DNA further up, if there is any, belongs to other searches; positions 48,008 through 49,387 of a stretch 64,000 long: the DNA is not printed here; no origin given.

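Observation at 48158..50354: MetE-like Zn enzyme plus iron alcohol dehydrogenase bicistron embedded among phosphonate genes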

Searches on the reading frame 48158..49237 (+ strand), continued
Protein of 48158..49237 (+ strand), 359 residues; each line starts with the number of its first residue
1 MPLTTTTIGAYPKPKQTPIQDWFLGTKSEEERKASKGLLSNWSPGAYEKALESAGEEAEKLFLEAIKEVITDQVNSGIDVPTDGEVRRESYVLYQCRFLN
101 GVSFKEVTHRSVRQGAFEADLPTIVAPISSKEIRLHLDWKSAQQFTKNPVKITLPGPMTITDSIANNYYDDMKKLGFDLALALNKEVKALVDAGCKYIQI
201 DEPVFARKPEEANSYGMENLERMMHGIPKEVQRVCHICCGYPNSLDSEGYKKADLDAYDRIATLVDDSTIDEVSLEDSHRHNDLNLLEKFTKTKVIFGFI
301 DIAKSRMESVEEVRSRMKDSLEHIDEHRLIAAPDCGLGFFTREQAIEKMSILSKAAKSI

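Call 22: search_solved_structures(query=window:48158-49234:+, max_evalue=0.001, show_alignments=2)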
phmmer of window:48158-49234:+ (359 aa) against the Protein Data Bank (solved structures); distinct sequences matched with E-value up to 0.001: 12.
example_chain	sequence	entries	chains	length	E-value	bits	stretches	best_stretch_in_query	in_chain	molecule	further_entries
3rpd_A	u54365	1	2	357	1.4e-44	155.8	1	56-357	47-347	Methionine synthase (B12-independent)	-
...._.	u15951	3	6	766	9.7e-20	74.1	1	52-348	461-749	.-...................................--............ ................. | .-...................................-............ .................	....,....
1xpg_A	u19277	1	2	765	9.9e-20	74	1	52-348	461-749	5-methyltetrahydropteroyltriglutamate--homocysteine methyltransferase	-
1xdj_A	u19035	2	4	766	9.9e-20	74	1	52-348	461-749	5-methyltetrahydropteroyltriglutamate--homocysteine methyltransferase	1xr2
3ppf_A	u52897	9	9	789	8.6e-16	61.1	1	54-357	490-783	5-methyltetrahydropteroyltriglutamate--homocysteine methyltransferase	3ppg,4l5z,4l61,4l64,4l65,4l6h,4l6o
3ppc_A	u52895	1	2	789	8.6e-16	61.1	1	54-357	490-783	5-methyltetrahydropteroyltriglutamate--homocysteine methyltransferase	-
3pph_A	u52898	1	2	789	8.6e-16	61.1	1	54-357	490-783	5-methyltetrahydropteroyltriglutamate--homocysteine methyltransferase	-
2nq5_A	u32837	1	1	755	8.2e-14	54.6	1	60-358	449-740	5-methyltetrahydropteroyltriglutamate--homocysteine methyltransferase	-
3l7r_A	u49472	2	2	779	9.2e-14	54.4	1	60-358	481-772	5-methyltetrahydropteroyltriglutamate--homocysteine methyltransferase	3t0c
1u1h_A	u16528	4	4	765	7.2e-13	51.5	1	50-339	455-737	5-methyltetrahydropteroyltriglutamate--homocysteine methyltransferase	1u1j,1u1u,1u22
4ztx_A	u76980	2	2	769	1.5e-11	47.2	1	53-353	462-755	Cobalamin-Independent Methionine synthase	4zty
1ypx_A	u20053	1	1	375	4.9e-10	42.2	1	57-339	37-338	putative vitamin-B12 independent methionine synthase family protein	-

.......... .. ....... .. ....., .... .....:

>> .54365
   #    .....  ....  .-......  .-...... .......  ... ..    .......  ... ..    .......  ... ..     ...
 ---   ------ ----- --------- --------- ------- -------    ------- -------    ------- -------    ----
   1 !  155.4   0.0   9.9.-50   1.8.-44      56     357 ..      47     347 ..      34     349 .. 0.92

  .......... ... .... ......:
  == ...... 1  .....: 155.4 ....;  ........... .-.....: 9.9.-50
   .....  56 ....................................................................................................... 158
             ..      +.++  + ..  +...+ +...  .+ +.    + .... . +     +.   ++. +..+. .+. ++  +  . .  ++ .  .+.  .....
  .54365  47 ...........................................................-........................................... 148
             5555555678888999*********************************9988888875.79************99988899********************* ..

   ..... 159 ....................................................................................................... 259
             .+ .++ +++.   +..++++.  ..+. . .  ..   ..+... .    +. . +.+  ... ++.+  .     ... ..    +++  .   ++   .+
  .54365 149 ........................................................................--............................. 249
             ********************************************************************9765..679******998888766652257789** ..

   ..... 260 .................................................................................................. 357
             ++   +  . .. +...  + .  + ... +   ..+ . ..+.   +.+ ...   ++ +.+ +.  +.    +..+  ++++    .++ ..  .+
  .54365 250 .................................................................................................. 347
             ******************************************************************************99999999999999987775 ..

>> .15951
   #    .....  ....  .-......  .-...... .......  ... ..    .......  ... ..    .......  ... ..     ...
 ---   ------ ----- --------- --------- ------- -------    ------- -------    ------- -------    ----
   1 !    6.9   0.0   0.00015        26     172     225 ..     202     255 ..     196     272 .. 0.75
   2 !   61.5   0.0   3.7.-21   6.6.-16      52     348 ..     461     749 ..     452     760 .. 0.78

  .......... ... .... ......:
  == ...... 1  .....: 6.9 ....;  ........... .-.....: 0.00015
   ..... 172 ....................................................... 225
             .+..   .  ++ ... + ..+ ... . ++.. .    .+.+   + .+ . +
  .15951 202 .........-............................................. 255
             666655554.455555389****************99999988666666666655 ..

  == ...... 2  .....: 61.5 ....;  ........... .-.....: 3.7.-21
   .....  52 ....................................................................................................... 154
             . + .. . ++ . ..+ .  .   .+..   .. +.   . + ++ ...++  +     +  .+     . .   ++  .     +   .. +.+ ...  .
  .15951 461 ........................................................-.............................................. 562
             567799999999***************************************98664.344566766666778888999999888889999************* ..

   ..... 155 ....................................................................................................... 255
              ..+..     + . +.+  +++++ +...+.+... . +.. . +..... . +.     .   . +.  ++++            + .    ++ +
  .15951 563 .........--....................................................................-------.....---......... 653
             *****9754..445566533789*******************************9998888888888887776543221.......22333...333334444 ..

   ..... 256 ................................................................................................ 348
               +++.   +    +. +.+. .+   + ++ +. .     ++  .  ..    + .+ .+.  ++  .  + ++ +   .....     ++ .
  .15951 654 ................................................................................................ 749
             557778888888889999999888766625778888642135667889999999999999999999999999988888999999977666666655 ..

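Call 25: search_protein_families(library=ncbifam, proteins=[L083:8865-9959:+, L083:4101-5348:-, L081:3367-4509:-, L081:8298-9419:-, L085:8643-9887:+], max_evalue=1e-8)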
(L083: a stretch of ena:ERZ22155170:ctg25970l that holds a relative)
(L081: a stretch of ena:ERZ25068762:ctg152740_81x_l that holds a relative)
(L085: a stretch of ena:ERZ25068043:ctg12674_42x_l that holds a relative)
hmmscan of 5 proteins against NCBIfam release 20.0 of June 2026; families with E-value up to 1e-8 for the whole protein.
L083:8865-9959:+ (364 aa): 18 families
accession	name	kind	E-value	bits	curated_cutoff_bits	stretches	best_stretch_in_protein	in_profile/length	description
TIGR03366.1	HpnZ_proposed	hypoth_equivalog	6.9e-88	294.9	328.1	1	27-344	3-314/315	putative phosphonate catabolism associated alcohol dehydrogenase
TIGR00692.1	tdh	equivalog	5.9e-33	114.3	458.35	1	17-351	11-327/340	L-threonine 3-dehydrogenase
TIGR03451.1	mycoS_dep_FDH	equivalog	8.2e-33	113.7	512.9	1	6-362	3-356/358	S-(hydroxymethyl)mycothiol dehydrogenase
NF003808.0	PRK05396.1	equivalog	1.5e-32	112.8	380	1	7-356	3-332/341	L-threonine 3-dehydrogenase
NF010344.0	PRK13771.1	subfamily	6.8e-30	104.2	349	1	6-356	2-324/334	putative alcohol dehydrogenase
NF007489.0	PRK10083.1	equivalog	3.4e-29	101.9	376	1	7-309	3-278/339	Zn-dependent oxidoreductase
NF041172.1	AcrlCoa_red_Thmprot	equivalog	3.6e-29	101.8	500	1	6-356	2-325/334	acryloyl-CoA reductase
TIGR03989.1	Rxyl_3153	subfamily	5.4e-29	101.6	440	2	131-287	137-291/370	NDMA-dependent alcohol dehydrogenase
NF041097.1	keto_inos_dh_IolM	equivalog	1.4e-28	99.7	450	1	17-358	40-383/389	scyllo-inosose 3-dehydrogenase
TIGR02818.1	adh_III_F_hyde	equivalog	1.3e-26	93.6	543.95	1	6-237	3-242/368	S-(hydroxymethyl)glutathione dehydrogenase/class III alcohol dehydrogenase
NF006940.0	PRK09422.1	equivalog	1.5e-25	89.9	344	1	12-248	9-227/338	alcohol dehydrogenase AdhP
NF007375.0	PRK09880.1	equivalog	2.8e-24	85.5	469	1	29-357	27-335/344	L-idonate 5-dehydrogenase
NF007642.0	PRK10309.1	equivalog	1.2e-20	74.1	550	1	7-285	3-262/347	galactitol-1-phosphate 5-dehydrogenase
TIGR02824.1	quinone_pig3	subfamily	1.9e-20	73.2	296.8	1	133-308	92-262/325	putative NAD(P)H quinone oxidoreductase, PIG3 family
TIGR03201.1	dearomat_had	equivalog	1.4e-17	63.9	338.65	1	13-362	7-346/349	6-hydroxycyclohex-1-ene-1-carbonyl-CoA dehydrogenase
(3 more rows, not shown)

L083:4101-5348:- (415 aa): 2 families
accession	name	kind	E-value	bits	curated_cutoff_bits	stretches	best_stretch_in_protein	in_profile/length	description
NF008211.0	PRK10974.1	equivalog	1.6e-18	66.5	411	1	11-362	13-378/439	sn-glycerol-3-phosphate ABC transporter substrate-binding protein UgpB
TIGR03850.1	bind_CPR_0540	equivalog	1.3e-13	50.4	299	0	20-200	29-215/437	carbohydrate ABC transporter substrate-binding protein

L081:3367-4509:- (380 aa): 13 families
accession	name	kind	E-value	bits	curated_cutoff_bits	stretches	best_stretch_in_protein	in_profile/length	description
TIGR03405.1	Phn_Fe-ADH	equivalog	2.3e-126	421.4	423.7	1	13-363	1-354/355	iron-containing alcohol dehydrogenase PsrA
NF010378.0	PRK13805.1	equivalog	6.3e-48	163.2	951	1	16-294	462-755/872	bifunctional acetaldehyde-CoA/alcohol dehydrogenase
TIGR02638.1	lactal_redase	equivalog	4.5e-42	144.2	523.15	1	50-294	48-290/379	lactaldehyde reductase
NF053866.1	CholDhdGbsBBac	equivalog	8.3e-41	139.9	550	1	11-294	10-299/392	choline dehydrogenase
NF041833.1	Fe_ADH_ErcA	equivalog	1.2e-39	136.6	550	1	34-294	29-289/382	alcohol dehydrogenase-like regulatory protein ErcA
NF058672.1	4HyButDHCUPNE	equivalog_domain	1.5e-38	133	500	1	18-305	9-300/378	4-hydroxybutyrate dehydrogenase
NF007911.0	PRK10624.1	equivalog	1.2e-37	129.8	537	1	57-294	55-289/382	lactaldehyde reductase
NF050025.1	SulfAcetaldRedSarD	equivalog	3.4e-33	115.1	700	1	85-294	82-289/385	sulfoacetaldehyde reductase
NF011998.0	PRK15454.1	equivalog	8.9e-31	107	556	1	51-345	69-362/395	ethanolamine utilization ethanol dehydrogenase EutG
NF007363.0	PRK09860.1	equivalog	2.4e-29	102.6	581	1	66-292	65-288/383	L-threonine dehydrogenase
TIGR04266.1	NDMA_methanol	equivalog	2.5e-17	62.8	625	1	61-294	66-301/420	NDMA-dependent methanol dehydrogenase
NF011717.0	PRK15138.1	equivalog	4e-16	59.1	645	1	13-295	6-295/387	alcohol dehydrogenase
NF041822.1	daptide_DH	equivalog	2.7e-13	49.5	300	1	78-235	42-204/363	daptide-type RiPP biosynthesis dehydogenase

L081:8298-9419:- (373 aa): 2 families
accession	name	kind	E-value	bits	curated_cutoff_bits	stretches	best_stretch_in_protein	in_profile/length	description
TIGR00787.1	dctP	subfamily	8.1e-22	77.9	175.05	1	61-309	12-256/257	DctP family TRAP transporter solute-binding subunit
NF037995.1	TRAP_S1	subfamily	3.7e-17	62.5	50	1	62-318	14-265/271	TRAP transporter substrate-binding protein DctP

L085:8643-9887:+ (414 aa): 2 families
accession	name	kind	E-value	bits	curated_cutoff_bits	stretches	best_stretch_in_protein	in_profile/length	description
NF008211.0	PRK10974.1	equivalog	7.4e-18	64.3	411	1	132-394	136-413/439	sn-glycerol-3-phosphate ABC transporter substrate-binding protein UgpB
TIGR03850.1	bind_CPR_0540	equivalog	1.3e-11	43.8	299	0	305-396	331-420/437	carbohydrate ABC transporter substrate-binding protein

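Call 26: find_encoding_contigs(protein=P0108, flank=10000, max_places=2)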
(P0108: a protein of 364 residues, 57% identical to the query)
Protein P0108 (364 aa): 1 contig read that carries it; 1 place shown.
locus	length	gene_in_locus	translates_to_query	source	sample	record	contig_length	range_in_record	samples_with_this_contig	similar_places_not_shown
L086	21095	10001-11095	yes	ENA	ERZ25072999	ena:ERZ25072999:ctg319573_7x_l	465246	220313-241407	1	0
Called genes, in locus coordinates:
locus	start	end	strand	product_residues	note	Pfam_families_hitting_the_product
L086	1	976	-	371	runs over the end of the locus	PF03492:Methyltransf_7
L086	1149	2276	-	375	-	PF07690:MFS_1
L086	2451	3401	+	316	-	PF13517:FG-GAP_3 (weak)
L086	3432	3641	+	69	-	-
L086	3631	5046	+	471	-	PF01425:Amidase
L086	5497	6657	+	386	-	PF00005:ABC_tran, PF13304:AAA_21 (faint), PF17912:OB_MalK (weak), PF08402:TOBE_2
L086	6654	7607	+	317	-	PF00528:BPD_transp_1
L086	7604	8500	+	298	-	PF00528:BPD_transp_1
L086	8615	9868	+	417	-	PF01547:SBP_bac_1, PF13416:SBP_bac_8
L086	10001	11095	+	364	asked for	PF01717:Meth_synt_2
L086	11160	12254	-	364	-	PF08240:ADH_N, PF16912:Glu_dehyd_C, PF00107:ADH_zinc_N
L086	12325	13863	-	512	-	PF00884:Sulfatase, PF01663:Phosphodiest, PF16347:SGSH_C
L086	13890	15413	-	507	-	PF01970:TctA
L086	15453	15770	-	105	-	PF07331:TctB (weak)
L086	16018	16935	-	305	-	PF03401:TctC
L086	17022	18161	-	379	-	PF01321:Creatinase_N, PF00557:Peptidase_M24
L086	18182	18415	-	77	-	-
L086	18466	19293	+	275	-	PF00892:EamA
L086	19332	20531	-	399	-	PF00465:Fe-ADH, PF13685:Fe-ADH_2 (faint), PF25137:ADH_Fe_C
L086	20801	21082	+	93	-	-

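Call 27: find_encoding_contigs(protein=P0074, flank=10000, max_places=2)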
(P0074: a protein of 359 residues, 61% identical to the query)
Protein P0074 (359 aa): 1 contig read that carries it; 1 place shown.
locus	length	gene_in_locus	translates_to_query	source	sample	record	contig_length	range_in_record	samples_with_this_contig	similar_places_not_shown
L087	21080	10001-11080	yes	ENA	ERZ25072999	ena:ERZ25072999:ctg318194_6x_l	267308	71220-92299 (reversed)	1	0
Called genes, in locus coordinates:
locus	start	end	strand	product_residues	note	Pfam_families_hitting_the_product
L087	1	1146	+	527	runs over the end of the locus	PF06253:MTTB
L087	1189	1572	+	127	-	PF06249:EutQ (weak), PF05899:Cupin_3, PF07883:Cupin_2 (weak)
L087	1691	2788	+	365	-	PF08240:ADH_N, PF16912:Glu_dehyd_C, PF00107:ADH_zinc_N, PF13602:ADH_zinc_N_2 (weak)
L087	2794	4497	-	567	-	PF02690:Na_Pi_cotrans, PF01895:PhoU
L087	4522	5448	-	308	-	PF00126:HTH_1, PF03466:LysR_substrate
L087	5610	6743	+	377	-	PF00005:ABC_tran, PF13304:AAA_21 (faint), PF08402:TOBE_2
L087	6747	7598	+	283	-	PF00528:BPD_transp_1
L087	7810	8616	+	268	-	PF00528:BPD_transp_1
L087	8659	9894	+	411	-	PF01547:SBP_bac_1, PF13416:SBP_bac_8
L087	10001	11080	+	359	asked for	PF01717:Meth_synt_2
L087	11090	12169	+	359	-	PF00005:ABC_tran, PF02463:SMC_N (weak), PF08402:TOBE_2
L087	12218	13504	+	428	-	PF01547:SBP_bac_1, PF13416:SBP_bac_8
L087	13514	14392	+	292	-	PF00528:BPD_transp_1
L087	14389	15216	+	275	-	PF00528:BPD_transp_1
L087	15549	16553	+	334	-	PF02518:HATPase_c (weak), PF00204:DNA_gyraseB (faint)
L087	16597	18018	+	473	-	PF03050:DDE_Tnp_IS66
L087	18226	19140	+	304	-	PF14559:TPR_19 (faint)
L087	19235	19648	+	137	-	-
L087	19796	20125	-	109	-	PF13744:HTH_37 (weak), PF01381:HTH_3 (weak)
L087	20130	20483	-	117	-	PF05973:Gp49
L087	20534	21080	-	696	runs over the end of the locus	PF06808:DctM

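Call 28: find_encoding_contigs(protein=P0023, flank=10000, max_places=3)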
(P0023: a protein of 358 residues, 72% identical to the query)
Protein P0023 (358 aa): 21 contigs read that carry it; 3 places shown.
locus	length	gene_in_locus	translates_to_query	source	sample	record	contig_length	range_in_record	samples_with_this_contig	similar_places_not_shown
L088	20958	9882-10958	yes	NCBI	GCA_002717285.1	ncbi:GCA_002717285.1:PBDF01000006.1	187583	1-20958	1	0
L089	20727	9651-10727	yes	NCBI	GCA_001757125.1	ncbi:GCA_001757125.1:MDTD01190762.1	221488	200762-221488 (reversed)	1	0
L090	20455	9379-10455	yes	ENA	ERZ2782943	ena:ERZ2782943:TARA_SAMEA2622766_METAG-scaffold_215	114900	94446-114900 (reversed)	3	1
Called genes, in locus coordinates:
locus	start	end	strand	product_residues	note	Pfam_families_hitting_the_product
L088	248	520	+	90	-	PF16747:Adhesin_E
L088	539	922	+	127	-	-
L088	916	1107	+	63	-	-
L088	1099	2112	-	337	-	-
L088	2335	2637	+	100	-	PF03992:ABM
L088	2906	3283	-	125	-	PF10861:DUF2784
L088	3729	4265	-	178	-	PF00300:His_Phos_1 (faint)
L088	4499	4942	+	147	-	-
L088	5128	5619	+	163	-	PF08238:Sel1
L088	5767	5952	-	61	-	-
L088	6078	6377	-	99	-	PF20584:DUF6787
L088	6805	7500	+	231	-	-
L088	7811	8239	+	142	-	-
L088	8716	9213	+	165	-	PF01661:Macro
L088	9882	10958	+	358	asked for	PF01717:Meth_synt_2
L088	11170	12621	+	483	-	PF00171:Aldedh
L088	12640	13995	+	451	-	PF03486:HI0933_like (faint), PF07992:Pyr_redox_2, PF13738:Pyr_redox_3, PF00070:Pyr_redox, PF02852:Pyr_redox_dim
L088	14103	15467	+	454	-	PF01474:DAHP_synth_2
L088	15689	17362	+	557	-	PF00795:CN_hydrolase, PF02540:NAD_synthase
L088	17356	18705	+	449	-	PF00749:tRNA-synt_1c, PF19269:Anticodon_2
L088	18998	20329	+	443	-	-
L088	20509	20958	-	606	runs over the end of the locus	-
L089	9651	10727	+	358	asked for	PF01717:Meth_synt_2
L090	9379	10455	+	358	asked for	PF01717:Meth_synt_2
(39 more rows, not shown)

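Call 33: find_encoding_contigs(protein=P0116, flank=10000, max_places=2)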
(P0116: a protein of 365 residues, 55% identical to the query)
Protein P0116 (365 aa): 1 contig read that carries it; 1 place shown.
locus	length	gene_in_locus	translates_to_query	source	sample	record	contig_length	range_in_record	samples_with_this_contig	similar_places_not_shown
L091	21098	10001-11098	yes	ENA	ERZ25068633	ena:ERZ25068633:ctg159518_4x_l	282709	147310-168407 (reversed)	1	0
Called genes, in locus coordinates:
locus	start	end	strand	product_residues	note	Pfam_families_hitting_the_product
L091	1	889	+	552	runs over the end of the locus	PF07719:TPR_2 (faint), PF13374:TPR_10 (faint), PF13414:TPR_11 (faint), PF13424:TPR_12 (weak), PF17874:TPR_MalT (faint)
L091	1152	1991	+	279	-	PF01209:Ubie_methyltran, PF13489:Methyltransf_23, PF08241:Methyltransf_11, PF08242:Methyltransf_12, PF13649:Methyltransf_25, PF13847:Methyltransf_31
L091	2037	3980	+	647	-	PF00294:PfkB, PF09863:DUF2090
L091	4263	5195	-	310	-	PF00126:HTH_1, PF03466:LysR_substrate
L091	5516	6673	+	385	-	PF00005:ABC_tran, PF13304:AAA_21 (faint), PF08402:TOBE_2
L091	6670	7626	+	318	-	PF00528:BPD_transp_1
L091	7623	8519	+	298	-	PF00528:BPD_transp_1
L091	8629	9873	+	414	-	PF01547:SBP_bac_1, PF13416:SBP_bac_8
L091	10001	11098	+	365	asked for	PF01717:Meth_synt_2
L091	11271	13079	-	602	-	PF02538:Hydantoinase_B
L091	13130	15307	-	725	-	PF05378:Hydant_A_N, PF01968:Hydantoinase_A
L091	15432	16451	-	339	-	PF04321:RmlD_sub_bind (weak), PF01073:3Beta_HSD, PF01370:Epimerase, PF02719:Polysacc_synt_2, PF16363:GDP_Man_Dehyd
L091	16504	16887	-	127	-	PF01850:PIN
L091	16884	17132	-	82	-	PF22513:FitA-like_RHH (weak)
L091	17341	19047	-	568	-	PF00496:SBP_bac_5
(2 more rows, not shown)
